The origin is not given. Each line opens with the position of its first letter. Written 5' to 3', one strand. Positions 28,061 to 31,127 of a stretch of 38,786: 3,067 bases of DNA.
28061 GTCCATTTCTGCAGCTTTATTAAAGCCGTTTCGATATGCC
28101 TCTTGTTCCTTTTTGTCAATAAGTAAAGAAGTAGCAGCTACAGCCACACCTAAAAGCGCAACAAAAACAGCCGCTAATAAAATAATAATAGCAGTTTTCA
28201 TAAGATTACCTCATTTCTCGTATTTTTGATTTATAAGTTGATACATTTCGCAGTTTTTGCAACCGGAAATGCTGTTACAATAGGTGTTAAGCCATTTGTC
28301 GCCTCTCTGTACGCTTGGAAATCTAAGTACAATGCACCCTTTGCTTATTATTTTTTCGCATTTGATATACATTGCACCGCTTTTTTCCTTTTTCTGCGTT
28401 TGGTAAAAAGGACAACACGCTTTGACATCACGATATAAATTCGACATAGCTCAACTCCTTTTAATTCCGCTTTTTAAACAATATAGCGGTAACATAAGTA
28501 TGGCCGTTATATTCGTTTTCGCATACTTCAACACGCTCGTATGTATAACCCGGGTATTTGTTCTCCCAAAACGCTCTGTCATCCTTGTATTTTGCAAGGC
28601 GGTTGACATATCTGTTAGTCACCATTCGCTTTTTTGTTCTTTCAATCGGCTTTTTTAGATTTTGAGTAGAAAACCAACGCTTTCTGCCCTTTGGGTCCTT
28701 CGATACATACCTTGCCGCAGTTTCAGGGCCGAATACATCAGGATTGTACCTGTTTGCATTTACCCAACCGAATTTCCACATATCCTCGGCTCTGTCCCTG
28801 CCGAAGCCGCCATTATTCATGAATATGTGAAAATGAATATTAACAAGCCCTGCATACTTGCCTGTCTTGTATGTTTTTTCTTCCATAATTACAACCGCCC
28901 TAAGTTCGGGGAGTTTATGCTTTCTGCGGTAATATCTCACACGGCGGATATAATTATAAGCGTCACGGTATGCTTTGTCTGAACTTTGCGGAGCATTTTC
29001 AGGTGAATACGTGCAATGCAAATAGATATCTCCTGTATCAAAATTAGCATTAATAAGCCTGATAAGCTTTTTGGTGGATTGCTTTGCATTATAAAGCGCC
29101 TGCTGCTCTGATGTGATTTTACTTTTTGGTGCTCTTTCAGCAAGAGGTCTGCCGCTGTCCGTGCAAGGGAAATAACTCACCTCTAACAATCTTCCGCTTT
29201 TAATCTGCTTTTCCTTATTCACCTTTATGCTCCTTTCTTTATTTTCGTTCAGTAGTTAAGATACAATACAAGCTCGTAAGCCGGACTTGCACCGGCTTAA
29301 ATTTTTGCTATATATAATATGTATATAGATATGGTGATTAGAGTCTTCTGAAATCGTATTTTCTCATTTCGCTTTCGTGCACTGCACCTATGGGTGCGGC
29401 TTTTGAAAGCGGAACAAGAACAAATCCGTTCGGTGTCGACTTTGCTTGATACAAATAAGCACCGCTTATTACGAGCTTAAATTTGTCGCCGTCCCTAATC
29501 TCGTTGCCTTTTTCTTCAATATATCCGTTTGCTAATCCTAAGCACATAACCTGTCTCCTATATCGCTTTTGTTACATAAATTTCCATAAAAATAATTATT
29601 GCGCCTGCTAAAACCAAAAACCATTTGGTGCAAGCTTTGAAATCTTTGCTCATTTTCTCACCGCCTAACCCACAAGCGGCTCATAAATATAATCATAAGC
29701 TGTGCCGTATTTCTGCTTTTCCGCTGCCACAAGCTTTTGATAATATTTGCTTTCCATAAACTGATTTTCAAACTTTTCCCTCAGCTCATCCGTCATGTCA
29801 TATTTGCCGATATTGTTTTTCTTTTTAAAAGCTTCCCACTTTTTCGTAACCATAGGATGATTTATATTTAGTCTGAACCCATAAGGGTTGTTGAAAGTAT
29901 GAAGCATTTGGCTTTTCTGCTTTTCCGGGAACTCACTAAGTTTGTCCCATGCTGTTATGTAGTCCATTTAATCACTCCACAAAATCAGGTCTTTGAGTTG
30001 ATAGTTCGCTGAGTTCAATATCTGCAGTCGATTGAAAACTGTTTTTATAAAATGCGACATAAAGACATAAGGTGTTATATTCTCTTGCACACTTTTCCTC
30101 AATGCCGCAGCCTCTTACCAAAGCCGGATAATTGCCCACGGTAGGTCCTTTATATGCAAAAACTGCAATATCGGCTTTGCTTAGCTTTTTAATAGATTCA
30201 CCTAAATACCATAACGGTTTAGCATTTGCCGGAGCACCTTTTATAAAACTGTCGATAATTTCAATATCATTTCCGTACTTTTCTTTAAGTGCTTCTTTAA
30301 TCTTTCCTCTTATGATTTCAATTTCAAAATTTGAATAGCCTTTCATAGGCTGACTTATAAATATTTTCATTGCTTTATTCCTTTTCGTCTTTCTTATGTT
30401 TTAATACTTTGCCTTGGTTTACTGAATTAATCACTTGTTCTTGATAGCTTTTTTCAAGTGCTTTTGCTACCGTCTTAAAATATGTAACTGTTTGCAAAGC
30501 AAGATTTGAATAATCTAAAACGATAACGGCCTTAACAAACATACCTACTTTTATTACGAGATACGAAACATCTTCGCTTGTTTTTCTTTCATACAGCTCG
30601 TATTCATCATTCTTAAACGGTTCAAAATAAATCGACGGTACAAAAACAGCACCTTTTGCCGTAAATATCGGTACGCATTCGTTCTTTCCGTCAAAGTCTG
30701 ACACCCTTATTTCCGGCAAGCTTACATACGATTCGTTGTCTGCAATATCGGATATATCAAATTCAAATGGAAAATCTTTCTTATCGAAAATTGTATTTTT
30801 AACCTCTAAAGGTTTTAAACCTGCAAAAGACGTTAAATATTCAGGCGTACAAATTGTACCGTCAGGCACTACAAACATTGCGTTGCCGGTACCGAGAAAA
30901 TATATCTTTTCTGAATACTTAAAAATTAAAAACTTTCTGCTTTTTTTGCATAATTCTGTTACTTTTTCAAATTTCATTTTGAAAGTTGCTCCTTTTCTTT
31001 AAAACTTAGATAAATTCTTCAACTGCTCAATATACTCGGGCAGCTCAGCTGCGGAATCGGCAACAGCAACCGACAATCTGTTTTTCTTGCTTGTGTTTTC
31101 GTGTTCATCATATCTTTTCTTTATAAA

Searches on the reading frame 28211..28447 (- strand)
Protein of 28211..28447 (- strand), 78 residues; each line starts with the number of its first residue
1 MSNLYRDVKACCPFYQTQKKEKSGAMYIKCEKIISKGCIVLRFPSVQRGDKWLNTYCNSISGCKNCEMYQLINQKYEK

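Call 7: search_protein_families(library=phrogs, proteins=[window:28211-28447:-], max_evalue=0.01)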
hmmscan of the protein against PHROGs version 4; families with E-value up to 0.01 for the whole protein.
window:28211-28447:- (78 aa): 0 families

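Call 8: search_protein_families(library=pfam, proteins=[window:28211-28447:-], max_evalue=0.01)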
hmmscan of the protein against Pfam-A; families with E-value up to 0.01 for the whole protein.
window:28211-28447:- (78 aa): 1 family
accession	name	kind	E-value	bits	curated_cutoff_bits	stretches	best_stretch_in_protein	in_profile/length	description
PF10612.14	Spore-coat_CotZ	-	0.0094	16.5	24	1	9-74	64-133/159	Spore coat protein Z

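Call 29: find_homologous_proteins(query=window:28211-28447:-, max_evalue=0.001)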
Query window:28211-28447:- (78 aa): 3 proteins with E <= 0.001 among 3 candidates.
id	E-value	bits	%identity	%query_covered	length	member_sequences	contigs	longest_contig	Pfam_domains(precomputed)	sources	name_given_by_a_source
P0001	9.1e-47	174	99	100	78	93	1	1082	-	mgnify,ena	mgnify:FL=1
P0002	8.1e-27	110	100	65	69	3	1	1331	-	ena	-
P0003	8.3e-22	94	92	62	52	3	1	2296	-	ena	-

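Call 41: find_homologous_proteins(query=A1, max_evalue=0.01)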
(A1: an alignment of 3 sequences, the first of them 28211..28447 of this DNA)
Query A1 (3 sequences) (78 aa, profile of the alignment): 17 proteins with E <= 0.01 among 25 candidates.
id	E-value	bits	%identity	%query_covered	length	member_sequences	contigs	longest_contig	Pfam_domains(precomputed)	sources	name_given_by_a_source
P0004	3.5e-39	151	62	100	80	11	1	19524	-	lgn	-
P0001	3.6e-39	151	99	100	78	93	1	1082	-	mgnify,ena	mgnify:FL=1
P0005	1.7e-29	120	59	87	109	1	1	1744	-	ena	-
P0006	6.9e-25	105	32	64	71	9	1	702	-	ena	-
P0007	2.0e-24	103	32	64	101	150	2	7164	-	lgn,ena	-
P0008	2.2e-24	103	55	92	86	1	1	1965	-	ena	-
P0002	7.1e-22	95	100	65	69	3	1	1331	-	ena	-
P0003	1.5e-18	85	92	62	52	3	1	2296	-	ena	-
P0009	6.2e-18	83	28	86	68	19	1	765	-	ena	-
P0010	3.3e-15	74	30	64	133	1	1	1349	-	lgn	-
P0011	7.8e-14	69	32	44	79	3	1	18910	-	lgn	-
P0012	4.6e-13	67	39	42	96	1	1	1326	-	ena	-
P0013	4.6e-13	67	33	42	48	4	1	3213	-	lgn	-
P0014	1.1e-12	66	-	-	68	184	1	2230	-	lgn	-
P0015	8.8e-12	63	35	22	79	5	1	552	-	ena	-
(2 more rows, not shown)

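Call 46: find_encoding_contigs(protein=P0014, flank=10000, max_places=4)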
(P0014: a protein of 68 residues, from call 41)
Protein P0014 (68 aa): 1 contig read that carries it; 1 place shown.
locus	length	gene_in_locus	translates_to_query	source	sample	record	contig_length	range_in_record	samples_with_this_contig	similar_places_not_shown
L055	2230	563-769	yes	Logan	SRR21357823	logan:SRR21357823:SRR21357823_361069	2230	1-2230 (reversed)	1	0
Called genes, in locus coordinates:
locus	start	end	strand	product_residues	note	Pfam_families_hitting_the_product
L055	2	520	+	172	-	?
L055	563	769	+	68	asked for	-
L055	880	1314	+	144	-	PF16677:GP3_package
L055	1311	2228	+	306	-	?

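Call 47: find_encoding_contigs(protein=P0008, flank=10000, max_places=3)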
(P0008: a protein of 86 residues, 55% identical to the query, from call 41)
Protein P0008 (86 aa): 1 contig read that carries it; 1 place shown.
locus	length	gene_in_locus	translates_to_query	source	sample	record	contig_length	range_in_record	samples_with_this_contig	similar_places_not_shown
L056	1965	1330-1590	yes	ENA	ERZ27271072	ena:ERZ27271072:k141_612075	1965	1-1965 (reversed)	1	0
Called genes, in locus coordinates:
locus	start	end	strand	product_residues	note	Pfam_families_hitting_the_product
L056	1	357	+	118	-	?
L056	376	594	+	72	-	-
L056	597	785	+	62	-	-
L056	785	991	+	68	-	-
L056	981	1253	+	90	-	-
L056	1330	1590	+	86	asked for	-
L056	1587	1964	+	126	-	?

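Call 49: find_encoding_contigs(protein=P0004, flank=10000, max_places=3)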
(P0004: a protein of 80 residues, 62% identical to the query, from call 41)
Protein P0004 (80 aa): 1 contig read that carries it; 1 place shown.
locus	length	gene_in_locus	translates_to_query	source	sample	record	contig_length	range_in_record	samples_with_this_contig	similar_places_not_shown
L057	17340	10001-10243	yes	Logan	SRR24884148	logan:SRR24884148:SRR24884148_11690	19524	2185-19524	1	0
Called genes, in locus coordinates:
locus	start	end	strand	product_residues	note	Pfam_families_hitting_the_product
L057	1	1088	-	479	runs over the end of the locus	PF00239:Resolvase, PF07508:Recombinase, PF13408:Zn_ribbon_recom (weak)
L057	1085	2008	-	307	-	-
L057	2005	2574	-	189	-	PF06114:Peptidase_M78, PF10463:Peptidase_U49 (weak)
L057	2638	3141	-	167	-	PF01381:HTH_3 (weak)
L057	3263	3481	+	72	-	PF05339:DUF739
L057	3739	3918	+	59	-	-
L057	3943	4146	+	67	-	-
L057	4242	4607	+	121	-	-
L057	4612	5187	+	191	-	PF09524:Phg_2220_C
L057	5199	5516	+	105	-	-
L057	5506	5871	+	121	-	PF00436:SSB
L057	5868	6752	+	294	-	PF01507:PAPS_reduct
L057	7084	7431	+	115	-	-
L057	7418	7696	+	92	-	-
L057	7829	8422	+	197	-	-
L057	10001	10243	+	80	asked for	-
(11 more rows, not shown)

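Call 50: find_encoding_contigs(protein=P0011, flank=10000, max_places=3)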
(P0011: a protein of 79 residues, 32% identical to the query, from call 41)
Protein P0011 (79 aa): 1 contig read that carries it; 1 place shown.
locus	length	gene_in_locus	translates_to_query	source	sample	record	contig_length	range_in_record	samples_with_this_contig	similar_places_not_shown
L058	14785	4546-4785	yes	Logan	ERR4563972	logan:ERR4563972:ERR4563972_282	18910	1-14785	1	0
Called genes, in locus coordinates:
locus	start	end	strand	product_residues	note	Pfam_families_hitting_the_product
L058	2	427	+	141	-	?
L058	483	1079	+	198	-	-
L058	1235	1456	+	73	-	-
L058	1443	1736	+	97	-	-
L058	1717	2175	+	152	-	PF06356:DUF1064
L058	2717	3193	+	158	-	-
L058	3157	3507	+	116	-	-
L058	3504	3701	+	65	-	-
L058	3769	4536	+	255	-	-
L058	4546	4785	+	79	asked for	-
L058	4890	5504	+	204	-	PF16677:GP3_package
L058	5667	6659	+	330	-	-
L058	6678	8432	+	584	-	-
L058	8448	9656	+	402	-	-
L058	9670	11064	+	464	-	PF00041:fn3 (faint)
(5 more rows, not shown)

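Call 52: predict_structure(alignment_id=A3)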
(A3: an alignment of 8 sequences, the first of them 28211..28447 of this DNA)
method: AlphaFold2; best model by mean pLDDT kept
length: 78 residues; sequences in the alignment: 8
mean_pLDDT: 50.2   pTM: 0.29
mean pLDDT of the five models: 50.2, 45.8, 43.4, 41.1, 38.7
residues with pLDDT >= 90: 0; 70-90: 0; 50-70: 44; < 50: 34
segments of 3 or more residues with pLDDT < 50: 1-9, 18-27, 70-78
pLDDT, mean of each block of 10 residues (from residue 1): 42 49 48 53 53 60 52 43
secondary structure, 60 per line:
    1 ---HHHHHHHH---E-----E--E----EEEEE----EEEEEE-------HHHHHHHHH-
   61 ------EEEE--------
elements in order: H4-11 E29-33 E38-43 H51-59 E67-70

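Call 60: search_protein_representatives(alignment_id=A3)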
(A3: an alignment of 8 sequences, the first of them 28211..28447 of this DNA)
Query: 8 sequences, 82 profile positions. Proteins with E-value up to 0.001 (for the whole library): 676; up to 1e-10: 9; up to 1e-30: 1. The best 150 are listed.
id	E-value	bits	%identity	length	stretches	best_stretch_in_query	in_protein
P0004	9.3e-36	138.0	-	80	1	1-79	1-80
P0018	1.1e-16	76.9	-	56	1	3-62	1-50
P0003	1.2e-13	67.1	-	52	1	2-49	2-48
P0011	6.7e-13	64.7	-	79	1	26-81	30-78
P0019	1.3e-12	63.8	-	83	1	1-71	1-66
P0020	4.3e-12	62.2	-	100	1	1-72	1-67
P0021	5.4e-12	61.9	-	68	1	3-80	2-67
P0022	7.2e-12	61.5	-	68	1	3-71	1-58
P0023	7.7e-11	58.2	-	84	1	4-78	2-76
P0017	2.1e-10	56.7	-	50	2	3-32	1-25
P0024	3.2e-10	56.2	-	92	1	5-78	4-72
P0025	4.8e-10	55.6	-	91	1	4-79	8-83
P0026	6.5e-10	55.2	-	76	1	4-80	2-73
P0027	1.0e-09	54.5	-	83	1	6-80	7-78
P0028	1.2e-09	54.4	-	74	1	3-80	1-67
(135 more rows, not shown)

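Call 62: search_protein_families(library=pfam, alignment_id=A5, max_evalue=0.01)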
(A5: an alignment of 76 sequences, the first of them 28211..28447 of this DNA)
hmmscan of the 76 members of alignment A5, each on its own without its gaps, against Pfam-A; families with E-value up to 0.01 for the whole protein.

A. member 1, window:28211-28447:- (78 aa): 1 family
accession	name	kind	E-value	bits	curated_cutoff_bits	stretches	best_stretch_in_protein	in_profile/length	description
PF10612.14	Spore-coat_CotZ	-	0.0094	16.5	24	1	9-74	64-133/159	Spore coat protein Z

B. families by the number of members that match (of 76 scanned): 3 families
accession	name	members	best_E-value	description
PF19789.6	DUF6273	1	0.0051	Domain of unknown function (DUF6273)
PF12960.12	DUF3849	1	0.006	Protein of unknown function (DUF3849)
PF10612.14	Spore-coat_CotZ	1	0.0094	Spore coat protein Z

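Call 64: search_protein_families(library=phrogs, alignment_id=A5, max_evalue=0.001)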
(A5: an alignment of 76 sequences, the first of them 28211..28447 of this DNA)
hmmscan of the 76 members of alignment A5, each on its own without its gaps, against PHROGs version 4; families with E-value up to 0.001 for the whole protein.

A. member 1, window:28211-28447:- (78 aa): 0 families

B. families by the number of members that match (of 76 scanned): 1 family
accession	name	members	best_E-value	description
phrog_11121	-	1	0.00089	-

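Call 70: predict_structure(alignment_id=A5)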
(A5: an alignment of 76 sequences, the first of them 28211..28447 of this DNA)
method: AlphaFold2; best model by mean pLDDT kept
length: 78 residues; sequences in the alignment: 76
mean_pLDDT: 88.3   pTM: 0.73
mean pLDDT of the five models: 88.3, 86.3, 85.7, 85.6, 85.4
residues with pLDDT >= 90: 56; 70-90: 14; 50-70: 5; < 50: 3
segments of 3 or more residues with pLDDT < 50: 1-3
pLDDT, mean of each block of 10 residues (from residue 1): 64 93 94 86 95 94 94 87
secondary structure, 60 per line:
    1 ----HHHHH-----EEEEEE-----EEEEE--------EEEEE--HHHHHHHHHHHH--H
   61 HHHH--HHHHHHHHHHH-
elements in order: H5-9 E15-20 E26-30 E39-43 H46-57 H60-64 H67-77

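Call 73: fold_search(model_id=the predicted structure, library=pdb)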
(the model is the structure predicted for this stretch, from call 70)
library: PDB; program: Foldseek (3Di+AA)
matches with E <= 10: 569; with E <= 0.001: 0
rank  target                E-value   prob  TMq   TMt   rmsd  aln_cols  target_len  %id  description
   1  3ulb_B                1.5e-01  0.60  0.35  0.29   6.3        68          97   13  Crystal structure of the pleckstrin homology domain of Saccharomyces cerevisiae Avo1, a TORC2 subunit, in the P212121  (released 2012-04-11)
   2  4dx9_O                6.4e-01  0.25  0.32  0.25   9.8        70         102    6  ICAP1 in complex with integrin beta 1 cytoplasmic tail (released 2013-01-09)
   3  9glo                  9.6e-01  0.09  0.19  0.11   5.0        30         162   13  Crystal Structure of UFC1 C116E&T106S (released 2025-05-07)
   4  3ulb_A                1.1e+00  0.20  0.34  0.27   7.4        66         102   12  Crystal structure of the pleckstrin homology domain of Saccharomyces cerevisiae Avo1, a TORC2 subunit, in the P212121  (released 2012-04-11)
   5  3deo                  1.1e+00  0.14  0.33  0.16  10.4        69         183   10  Structural basis for specific substrate recognition by the chloroplast signal recognition particle protein cpSRP43 (released 2008-08-12)
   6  7nvj                  1.1e+00  0.08  0.20  0.11   5.0        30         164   13  Crystal structure of UFC1 Y110A & F121A (released 2021-09-29)
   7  9dhk_D                1.1e+00  0.04  0.21  0.14  13.5        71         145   13  RMI1-RMI2 bound to cyclic peptide L3 (released 2025-07-02)
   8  9gxv_A                1.1e+00  0.03  0.20  0.04   9.6        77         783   16  C. thermocellum UvrA in complex with DNA with a fluorescein modification and ADP (basal conformation) (released 2025-12-24)
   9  9qdo_A                1.2e+00  0.10  0.27  0.23  12.6        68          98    6  Crystal structure of the aromatic oligoamide foldamer binder Nanofitin C10 fused to a coiled-coil domain (released 2026-03-18)
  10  9gmn                  1.2e+00  0.08  0.20  0.11   5.0        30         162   13  Crystal Structure of UFC1 T106V (released 2025-05-07)
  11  9i9m                  1.2e+00  0.08  0.19  0.11   5.1        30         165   13  Crystal structure of chimeric UFC1, TAK MotiF replaced with HPN motif of other E2 proteins (released 2025-05-07)
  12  9i9p                  1.2e+00  0.08  0.19  0.11   5.1        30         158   13  Crystal Structure of UFC1 W145H (released 2025-05-07)
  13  2z6p                  1.2e+00  0.08  0.20  0.11   5.0        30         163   13  Crystal Structure of the Ufc1, Ufm1 conjugating enzyme 1 (released 2007-09-25)
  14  8ove_Bp               1.3e+00  0.16  0.36  0.37   9.5        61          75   16  CRYO-EM STRUCTURE OF TRYPANOSOMA BRUCEI PROCYCLIC FORM 80S RIBOSOME : TB11CS6H1 snoRNA mutant (released 2023-11-29)
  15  8fru_k                1.3e+00  0.16  0.35  0.36   9.5        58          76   16  60S subunit of the Giardia lamblia 80S ribosome (released 2024-01-31)
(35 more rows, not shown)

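Call 74: fold_search(model_id=the predicted structure, library=viral)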
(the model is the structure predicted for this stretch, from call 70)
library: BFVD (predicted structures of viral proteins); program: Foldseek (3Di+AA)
matches with E <= 10: 1146; with E <= 0.001: 1
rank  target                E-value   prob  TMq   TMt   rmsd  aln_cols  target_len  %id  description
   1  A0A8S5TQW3            5.9e-04  1.00  0.78  0.86   3.0        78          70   26  Uncharacterized protein [Myoviridae sp. ctY1522]
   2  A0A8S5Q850            6.0e-02  0.98  0.56  0.24   3.7        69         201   23  Uncharacterized protein [Podoviridae sp. ctZ5d16]
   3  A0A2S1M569            1.1e-01  0.47  0.36  0.33  11.4        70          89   13  (no name in the UniProt tables at hand)
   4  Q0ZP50                1.3e-01  0.30  0.32  0.15  12.4        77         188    9  Uncharacterized protein [Neodiprion abietis nucleopolyhedrovirus]
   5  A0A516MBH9            1.6e-01  0.38  0.34  0.31   5.9        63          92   13  (no name in the UniProt tables at hand)
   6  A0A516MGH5            1.7e-01  0.60  0.39  0.41   8.0        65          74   14  (no name in the UniProt tables at hand)
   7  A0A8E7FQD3            2.0e-01  0.14  0.27  0.25  11.1        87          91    8  (no name in the UniProt tables at hand)
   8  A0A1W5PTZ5            2.1e-01  0.54  0.35  0.37   6.3        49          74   14  (no name in the UniProt tables at hand)
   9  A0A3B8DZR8            2.2e-01  0.25  0.31  0.22  14.1        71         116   11  Uncharacterized protein [Proteus phage Stubb]
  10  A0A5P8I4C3            2.2e-01  0.20  0.31  0.10  18.8        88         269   12  (no name in the UniProt tables at hand)
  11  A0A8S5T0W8            2.2e-01  0.09  0.24  0.06  14.0        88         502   14  Uncharacterized protein [Myoviridae sp. ctWb16]
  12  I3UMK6                2.7e-01  0.16  0.29  0.33  11.7        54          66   15  Uncharacterized protein [Colwellia phage 9A]
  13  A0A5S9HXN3            2.9e-01  0.12  0.26  0.18   8.5        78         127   10  Uncharacterized protein [Tenacibaculum phage PTm5]
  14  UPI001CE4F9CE         3.1e-01  0.80  0.38  0.42   2.4        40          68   18  (no name look-up for this kind of identifier)
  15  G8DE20                3.1e-01  0.72  0.37  0.20   3.4        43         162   19  (no name in the UniProt tables at hand)
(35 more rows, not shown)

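Call 79: search_protein_families(library=ncbifam, proteins=[window:28211-28447:-], max_evalue=0.05)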
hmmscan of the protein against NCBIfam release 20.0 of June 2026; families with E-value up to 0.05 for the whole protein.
window:28211-28447:- (78 aa): 0 families

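Call 88: search_dna_similar(query=window:28211-28447:-, collection=phages, mode=protein, max_evalue=1, max_rows=25)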
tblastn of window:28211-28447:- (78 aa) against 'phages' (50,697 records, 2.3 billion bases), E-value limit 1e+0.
No match.

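Call 89: search_dna_similar(query=P0026, collection=phages, mode=protein, max_evalue=0.1, max_rows=25)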
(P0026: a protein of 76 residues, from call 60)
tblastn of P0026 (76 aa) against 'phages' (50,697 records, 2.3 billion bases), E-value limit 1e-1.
No match.

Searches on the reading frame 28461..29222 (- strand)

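Call 7: search_protein_families(library=phrogs, proteins=[window:28461-29222:-], max_evalue=0.01)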
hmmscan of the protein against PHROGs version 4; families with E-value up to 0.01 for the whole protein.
window:28461-29222:- (253 aa): 1 family
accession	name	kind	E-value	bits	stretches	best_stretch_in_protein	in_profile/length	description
phrog_3584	-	DNA, RNA and nucleotide metabolism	1.2e-72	245.5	1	2-253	5-251/265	replication initiation protein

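Call 8: search_protein_families(library=pfam, proteins=[window:28461-29222:-], max_evalue=0.01)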
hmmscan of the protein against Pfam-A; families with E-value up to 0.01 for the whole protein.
window:28461-29222:- (253 aa): 0 families

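Call 79: search_protein_families(library=ncbifam, proteins=[window:28461-29222:-], max_evalue=0.05)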
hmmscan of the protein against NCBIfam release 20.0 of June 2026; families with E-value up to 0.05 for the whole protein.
window:28461-29222:- (253 aa): 0 families

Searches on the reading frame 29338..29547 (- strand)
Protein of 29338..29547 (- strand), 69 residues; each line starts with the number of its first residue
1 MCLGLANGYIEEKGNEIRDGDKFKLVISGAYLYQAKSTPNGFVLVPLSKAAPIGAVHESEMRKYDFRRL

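Call 7: search_protein_families(library=phrogs, proteins=[window:29338-29547:-], max_evalue=0.01)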
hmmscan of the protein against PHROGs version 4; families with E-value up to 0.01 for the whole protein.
window:29338-29547:- (69 aa): 0 families

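Call 8: search_protein_families(library=pfam, proteins=[window:29338-29547:-], max_evalue=0.01)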
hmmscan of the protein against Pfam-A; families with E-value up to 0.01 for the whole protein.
window:29338-29547:- (69 aa): 0 families

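Call 79: search_protein_families(library=ncbifam, proteins=[window:29338-29547:-], max_evalue=0.05)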
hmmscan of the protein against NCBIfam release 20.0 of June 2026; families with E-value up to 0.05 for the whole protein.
window:29338-29547:- (69 aa): 1 family
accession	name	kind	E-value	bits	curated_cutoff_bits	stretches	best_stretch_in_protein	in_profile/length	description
NF003982.0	PRK05471.1-1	equivalog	0.038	13.3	441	1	28-64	72-110/262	CDP-diacylglycerol diphosphatase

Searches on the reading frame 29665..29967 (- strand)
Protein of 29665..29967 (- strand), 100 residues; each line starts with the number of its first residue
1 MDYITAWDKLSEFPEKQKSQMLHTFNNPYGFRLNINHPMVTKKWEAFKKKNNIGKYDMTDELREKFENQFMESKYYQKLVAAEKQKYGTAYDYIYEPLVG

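Call 7: search_protein_families(library=phrogs, proteins=[window:29665-29967:-], max_evalue=0.01)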
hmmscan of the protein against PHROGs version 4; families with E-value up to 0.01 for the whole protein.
window:29665-29967:- (100 aa): 2 families
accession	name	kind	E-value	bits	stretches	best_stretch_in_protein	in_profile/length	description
phrog_34937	-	unknown function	8.9e-57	191.2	1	1-100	1-104/111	-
phrog_343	-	unknown function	0.0075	17.1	1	39-91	14-67/135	-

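Call 8: search_protein_families(library=pfam, proteins=[window:29665-29967:-], max_evalue=0.01)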
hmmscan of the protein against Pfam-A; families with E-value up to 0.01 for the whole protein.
window:29665-29967:- (100 aa): 0 families

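Call 79: search_protein_families(library=ncbifam, proteins=[window:29665-29967:-], max_evalue=0.05)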
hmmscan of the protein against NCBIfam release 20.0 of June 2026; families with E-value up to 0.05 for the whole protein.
window:29665-29967:- (100 aa): 0 families

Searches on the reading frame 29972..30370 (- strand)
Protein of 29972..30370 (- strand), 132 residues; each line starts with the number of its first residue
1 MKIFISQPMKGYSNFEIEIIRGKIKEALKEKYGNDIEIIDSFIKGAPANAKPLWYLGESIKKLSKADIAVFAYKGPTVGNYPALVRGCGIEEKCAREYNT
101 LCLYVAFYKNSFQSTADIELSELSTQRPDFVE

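Call 7: search_protein_families(library=phrogs, proteins=[window:29972-30370:-], max_evalue=0.01)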
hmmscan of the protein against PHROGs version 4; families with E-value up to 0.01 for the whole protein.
window:29972-30370:- (132 aa): 1 family
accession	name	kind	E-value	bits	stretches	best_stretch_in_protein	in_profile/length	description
phrog_355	-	DNA, RNA and nucleotide metabolism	4.2e-08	33.9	1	1-126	75-192/249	nucleoside 2-deoxyribosyltransferase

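Call 8: search_protein_families(library=pfam, proteins=[window:29972-30370:-], max_evalue=0.01)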
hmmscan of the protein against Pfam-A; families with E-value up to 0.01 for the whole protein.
window:29972-30370:- (132 aa): 0 families

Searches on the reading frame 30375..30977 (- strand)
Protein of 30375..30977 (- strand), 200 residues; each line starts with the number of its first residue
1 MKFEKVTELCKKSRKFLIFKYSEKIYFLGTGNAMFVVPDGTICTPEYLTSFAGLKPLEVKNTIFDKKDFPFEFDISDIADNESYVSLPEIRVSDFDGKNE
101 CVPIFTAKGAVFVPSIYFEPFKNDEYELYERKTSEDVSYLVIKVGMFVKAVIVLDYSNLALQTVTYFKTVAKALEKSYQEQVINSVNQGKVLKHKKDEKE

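Call 7: search_protein_families(library=phrogs, proteins=[window:30375-30977:-], max_evalue=0.01)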
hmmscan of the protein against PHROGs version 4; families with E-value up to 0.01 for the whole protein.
window:30375-30977:- (200 aa): 1 family
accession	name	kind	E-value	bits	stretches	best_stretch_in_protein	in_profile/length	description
phrog_24518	-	unknown function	3.1e-07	31.2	1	1-157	1-173/211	-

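Call 8: search_protein_families(library=pfam, proteins=[window:30375-30977:-], max_evalue=0.01)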
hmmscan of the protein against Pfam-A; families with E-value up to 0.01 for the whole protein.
window:30375-30977:- (200 aa): 0 families

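Call 79: search_protein_families(library=ncbifam, proteins=[window:30375-30977:-], max_evalue=0.05)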
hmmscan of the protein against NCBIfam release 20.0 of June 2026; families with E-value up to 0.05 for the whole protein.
window:30375-30977:- (200 aa): 0 families
